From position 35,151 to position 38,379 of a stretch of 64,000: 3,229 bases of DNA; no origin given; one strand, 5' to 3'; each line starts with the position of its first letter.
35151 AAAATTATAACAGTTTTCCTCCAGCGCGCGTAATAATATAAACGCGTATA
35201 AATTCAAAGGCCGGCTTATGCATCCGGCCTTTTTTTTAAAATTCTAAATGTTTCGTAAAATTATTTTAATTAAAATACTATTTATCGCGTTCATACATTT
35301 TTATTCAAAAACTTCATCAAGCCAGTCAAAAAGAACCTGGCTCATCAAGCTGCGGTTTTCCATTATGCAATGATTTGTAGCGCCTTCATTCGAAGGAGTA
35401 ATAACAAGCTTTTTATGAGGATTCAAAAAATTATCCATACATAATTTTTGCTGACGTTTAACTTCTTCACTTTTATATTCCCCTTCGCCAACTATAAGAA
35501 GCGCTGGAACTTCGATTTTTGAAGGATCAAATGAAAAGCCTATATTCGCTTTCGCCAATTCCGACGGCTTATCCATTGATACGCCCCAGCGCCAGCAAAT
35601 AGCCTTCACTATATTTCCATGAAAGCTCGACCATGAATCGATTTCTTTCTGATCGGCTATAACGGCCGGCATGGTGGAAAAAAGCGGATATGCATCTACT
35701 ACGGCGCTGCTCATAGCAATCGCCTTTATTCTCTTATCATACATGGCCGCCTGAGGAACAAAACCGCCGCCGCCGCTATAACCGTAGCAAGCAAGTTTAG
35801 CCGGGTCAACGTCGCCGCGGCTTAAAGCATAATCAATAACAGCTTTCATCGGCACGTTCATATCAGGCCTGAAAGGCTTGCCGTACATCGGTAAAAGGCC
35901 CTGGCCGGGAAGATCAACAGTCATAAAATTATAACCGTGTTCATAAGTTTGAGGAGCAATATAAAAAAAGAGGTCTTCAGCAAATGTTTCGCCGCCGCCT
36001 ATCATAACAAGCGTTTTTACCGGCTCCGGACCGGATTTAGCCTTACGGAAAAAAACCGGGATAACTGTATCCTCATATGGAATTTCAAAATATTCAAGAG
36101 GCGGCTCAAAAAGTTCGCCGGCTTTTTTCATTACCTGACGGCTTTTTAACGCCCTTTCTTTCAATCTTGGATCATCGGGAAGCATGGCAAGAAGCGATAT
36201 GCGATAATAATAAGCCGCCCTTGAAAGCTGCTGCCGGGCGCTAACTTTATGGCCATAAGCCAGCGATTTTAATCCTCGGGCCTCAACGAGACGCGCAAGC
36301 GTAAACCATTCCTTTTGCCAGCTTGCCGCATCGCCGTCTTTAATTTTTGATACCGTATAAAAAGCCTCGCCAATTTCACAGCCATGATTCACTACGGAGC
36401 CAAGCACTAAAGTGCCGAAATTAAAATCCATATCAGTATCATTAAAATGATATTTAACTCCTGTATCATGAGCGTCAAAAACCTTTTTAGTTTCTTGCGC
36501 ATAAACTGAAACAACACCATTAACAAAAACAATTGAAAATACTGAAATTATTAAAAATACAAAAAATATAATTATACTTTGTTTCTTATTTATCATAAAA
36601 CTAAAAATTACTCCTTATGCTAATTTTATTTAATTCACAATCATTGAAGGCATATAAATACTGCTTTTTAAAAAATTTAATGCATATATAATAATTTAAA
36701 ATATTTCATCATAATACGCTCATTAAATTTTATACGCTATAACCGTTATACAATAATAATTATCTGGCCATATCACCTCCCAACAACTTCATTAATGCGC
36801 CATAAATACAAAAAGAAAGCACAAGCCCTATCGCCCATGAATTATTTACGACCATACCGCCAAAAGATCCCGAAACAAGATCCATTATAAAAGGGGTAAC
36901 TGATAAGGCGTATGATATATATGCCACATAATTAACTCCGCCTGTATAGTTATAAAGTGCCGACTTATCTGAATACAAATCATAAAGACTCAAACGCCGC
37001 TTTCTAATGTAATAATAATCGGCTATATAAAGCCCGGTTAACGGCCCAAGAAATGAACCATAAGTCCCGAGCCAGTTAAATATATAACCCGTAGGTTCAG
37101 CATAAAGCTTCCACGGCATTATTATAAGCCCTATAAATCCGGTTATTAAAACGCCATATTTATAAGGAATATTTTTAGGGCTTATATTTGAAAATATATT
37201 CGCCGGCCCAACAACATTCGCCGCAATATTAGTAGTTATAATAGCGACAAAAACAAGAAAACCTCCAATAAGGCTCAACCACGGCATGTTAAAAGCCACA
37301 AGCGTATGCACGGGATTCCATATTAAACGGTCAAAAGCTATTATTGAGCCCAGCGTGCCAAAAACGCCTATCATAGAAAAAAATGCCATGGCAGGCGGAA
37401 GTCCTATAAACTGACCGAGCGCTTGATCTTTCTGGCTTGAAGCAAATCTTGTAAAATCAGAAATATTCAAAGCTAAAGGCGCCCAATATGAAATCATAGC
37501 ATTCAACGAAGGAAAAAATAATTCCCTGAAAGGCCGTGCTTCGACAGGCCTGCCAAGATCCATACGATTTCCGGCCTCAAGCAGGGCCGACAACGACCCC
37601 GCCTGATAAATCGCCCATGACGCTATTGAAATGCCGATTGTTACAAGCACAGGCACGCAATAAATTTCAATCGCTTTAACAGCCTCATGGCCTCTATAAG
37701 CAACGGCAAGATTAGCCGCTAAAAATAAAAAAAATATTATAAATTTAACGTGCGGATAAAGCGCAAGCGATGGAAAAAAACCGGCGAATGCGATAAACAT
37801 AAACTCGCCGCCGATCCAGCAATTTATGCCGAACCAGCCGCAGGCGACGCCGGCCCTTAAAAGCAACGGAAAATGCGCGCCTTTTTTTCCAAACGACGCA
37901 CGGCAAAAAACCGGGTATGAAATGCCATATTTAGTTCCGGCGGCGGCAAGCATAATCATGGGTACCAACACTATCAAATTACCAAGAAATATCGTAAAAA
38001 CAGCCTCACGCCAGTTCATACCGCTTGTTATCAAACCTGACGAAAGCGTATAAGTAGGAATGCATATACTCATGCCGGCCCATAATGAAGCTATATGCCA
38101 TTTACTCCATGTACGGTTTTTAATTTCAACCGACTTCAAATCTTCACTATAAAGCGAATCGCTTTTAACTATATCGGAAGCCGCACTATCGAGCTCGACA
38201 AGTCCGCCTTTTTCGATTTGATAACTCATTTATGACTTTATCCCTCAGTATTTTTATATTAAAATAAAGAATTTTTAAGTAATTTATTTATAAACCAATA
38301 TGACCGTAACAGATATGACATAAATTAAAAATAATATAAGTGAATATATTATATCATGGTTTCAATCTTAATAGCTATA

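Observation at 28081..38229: σ54/PAS-activator-controlled molybdenum hydroxylase module with LCM methyltransferase, secreted hydrolase and NCS1 nucleobase permease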

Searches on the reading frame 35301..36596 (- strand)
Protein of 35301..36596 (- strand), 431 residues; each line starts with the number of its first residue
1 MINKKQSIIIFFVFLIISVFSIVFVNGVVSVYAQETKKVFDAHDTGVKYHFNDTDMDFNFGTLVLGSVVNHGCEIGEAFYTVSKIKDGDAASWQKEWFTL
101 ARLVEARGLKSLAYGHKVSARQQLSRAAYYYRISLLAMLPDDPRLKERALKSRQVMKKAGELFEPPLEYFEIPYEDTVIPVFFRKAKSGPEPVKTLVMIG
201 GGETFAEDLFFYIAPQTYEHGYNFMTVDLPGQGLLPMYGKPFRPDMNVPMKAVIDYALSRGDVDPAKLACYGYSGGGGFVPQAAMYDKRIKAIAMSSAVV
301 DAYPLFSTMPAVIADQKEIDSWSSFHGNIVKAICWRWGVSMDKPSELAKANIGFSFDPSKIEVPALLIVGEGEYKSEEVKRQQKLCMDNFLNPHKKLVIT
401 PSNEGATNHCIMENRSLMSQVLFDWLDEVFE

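Call 4: search_protein_families(library=pfam, proteins=[window:35301-36596:-])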
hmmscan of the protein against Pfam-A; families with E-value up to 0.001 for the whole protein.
window:35301-36596:- (431 aa): 1 family
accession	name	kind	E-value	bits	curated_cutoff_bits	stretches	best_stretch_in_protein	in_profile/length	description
PF06500.17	FrsA-like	-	1.4e-06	27.8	22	1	91-301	95-301/414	Esterase FrsA-like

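Call 5: search_protein_families(library=ncbifam, proteins=[window:35301-36596:-])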
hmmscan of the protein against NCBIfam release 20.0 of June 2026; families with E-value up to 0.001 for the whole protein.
window:35301-36596:- (431 aa): 3 families
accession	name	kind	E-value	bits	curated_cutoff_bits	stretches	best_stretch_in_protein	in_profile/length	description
NF003460.0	PRK05077.1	equivalog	3.8e-08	32.5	477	1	92-302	96-302/414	esterase FrsA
NF033523.0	lasso_peptidase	equivalog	8.9e-06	24.7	400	1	250-327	478-556/638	Atxe2 family lasso peptide isopeptidase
NF047920.1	lactonase_UilS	equivalog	0.00037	20.3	400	1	205-300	36-132/285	UilS family quorum-quenching N-acyl-homoserine lactonase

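Call 86: search_solved_structures(query=window:35301-36596:-, max_evalue=0.01)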
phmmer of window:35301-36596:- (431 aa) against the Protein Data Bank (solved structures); distinct sequences matched with E-value up to 0.01: 9.
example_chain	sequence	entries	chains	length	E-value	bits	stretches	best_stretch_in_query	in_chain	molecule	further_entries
3fnb_A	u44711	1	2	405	1.2e-45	159.4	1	47-430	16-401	Acylaminoacyl peptidase SMU_737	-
2jbw_A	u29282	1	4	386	7.9e-14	54.6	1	91-293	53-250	2,6-DIHYDROXY-PSEUDO-OXYNICOTINE HYDROLASE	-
8qd7_A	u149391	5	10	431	7.7e-07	31.6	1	108-287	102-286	Yellowish-green 1-like protein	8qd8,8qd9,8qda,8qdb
8qd1_A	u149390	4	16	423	2.8e-06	29.7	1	85-293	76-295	Pigment biosynthesis protein yellowish-green 1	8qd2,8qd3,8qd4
3mve_A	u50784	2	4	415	0.00028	23.1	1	91-300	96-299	UPF0255 protein VV1_0328 | UPF0255 protein frsA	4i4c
3our_A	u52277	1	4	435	0.00031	23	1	91-300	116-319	UPF0255 protein VV1_0328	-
5xb6_A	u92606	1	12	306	0.00041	22.6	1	249-299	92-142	Uncharacterized protein YcjY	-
6imp_A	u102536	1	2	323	0.0013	20.9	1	194-340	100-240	RTX toxin RtxA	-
6ii2_A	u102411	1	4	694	0.0049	19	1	194-340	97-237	Putative RTX-toxin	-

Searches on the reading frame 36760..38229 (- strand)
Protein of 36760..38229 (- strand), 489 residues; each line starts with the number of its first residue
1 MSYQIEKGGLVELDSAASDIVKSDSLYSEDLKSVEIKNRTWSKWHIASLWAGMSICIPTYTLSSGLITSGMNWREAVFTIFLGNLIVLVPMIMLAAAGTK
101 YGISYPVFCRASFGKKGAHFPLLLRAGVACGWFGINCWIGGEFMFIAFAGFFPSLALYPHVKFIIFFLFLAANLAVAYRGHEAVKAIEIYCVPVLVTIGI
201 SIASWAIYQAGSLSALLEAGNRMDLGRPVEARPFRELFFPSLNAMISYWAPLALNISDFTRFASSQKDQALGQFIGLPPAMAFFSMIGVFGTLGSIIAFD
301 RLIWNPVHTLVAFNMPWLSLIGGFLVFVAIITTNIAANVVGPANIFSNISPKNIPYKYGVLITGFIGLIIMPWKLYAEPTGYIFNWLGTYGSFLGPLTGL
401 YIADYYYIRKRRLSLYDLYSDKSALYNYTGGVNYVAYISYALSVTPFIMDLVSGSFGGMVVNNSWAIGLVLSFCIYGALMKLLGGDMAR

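Call 4: search_protein_families(library=pfam, proteins=[window:36760-38229:-])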
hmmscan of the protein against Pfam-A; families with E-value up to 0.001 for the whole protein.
window:36760-38229:- (489 aa): 1 family
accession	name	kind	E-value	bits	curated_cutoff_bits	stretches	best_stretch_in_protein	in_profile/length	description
PF02133.21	Transp_cyt_pur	-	5.9e-91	305.9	23.5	1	34-461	2-426/440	Permease for cytosine/purines, uracil, thiamine, allantoin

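Call 5: search_protein_families(library=ncbifam, proteins=[window:36760-38229:-])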
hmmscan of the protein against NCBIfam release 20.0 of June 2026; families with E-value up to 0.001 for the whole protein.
window:36760-38229:- (489 aa): 5 families
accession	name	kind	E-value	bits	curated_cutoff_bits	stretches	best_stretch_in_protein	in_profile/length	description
TIGR00800.1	ncs1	subfamily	2.7e-93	313.1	353.1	1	28-451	1-434/447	NCS1 family nucleobase:cation symporter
NF008476.1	PRK11375.1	equivalog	1.4e-68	231.8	620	1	26-479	7-465/467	allantoin permease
NF047713.1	AllantTportGProt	equivalog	9.4e-65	219.2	800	1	26-480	12-469/471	allantoin transporter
NF008241.0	PRK11017.1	equivalog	1.3e-13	50.5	326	1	63-452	39-387/416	cytosine permease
TIGR02358.1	thia_cytX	hypoth_equivalog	1.2e-12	47.7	309.85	1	45-423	2-335/386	putative hydroxymethylpyrimidine transporter CytX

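Call 85: search_solved_structures(query=window:36760-38229:-, max_evalue=0.001)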
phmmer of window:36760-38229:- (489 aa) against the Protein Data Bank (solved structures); distinct sequences matched with E-value up to 0.001: 3.
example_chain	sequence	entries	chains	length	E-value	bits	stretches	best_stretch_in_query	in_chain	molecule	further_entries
4d1a_A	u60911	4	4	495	7e-35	124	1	36-446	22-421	HYDANTOIN TRANSPORT PROTEIN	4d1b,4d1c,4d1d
2jln_A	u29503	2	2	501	7.3e-35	123.9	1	36-446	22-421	MHP1 | Hydantoin permease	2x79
7qoa_A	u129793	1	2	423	0.00013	24.1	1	63-423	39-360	Cytosine permease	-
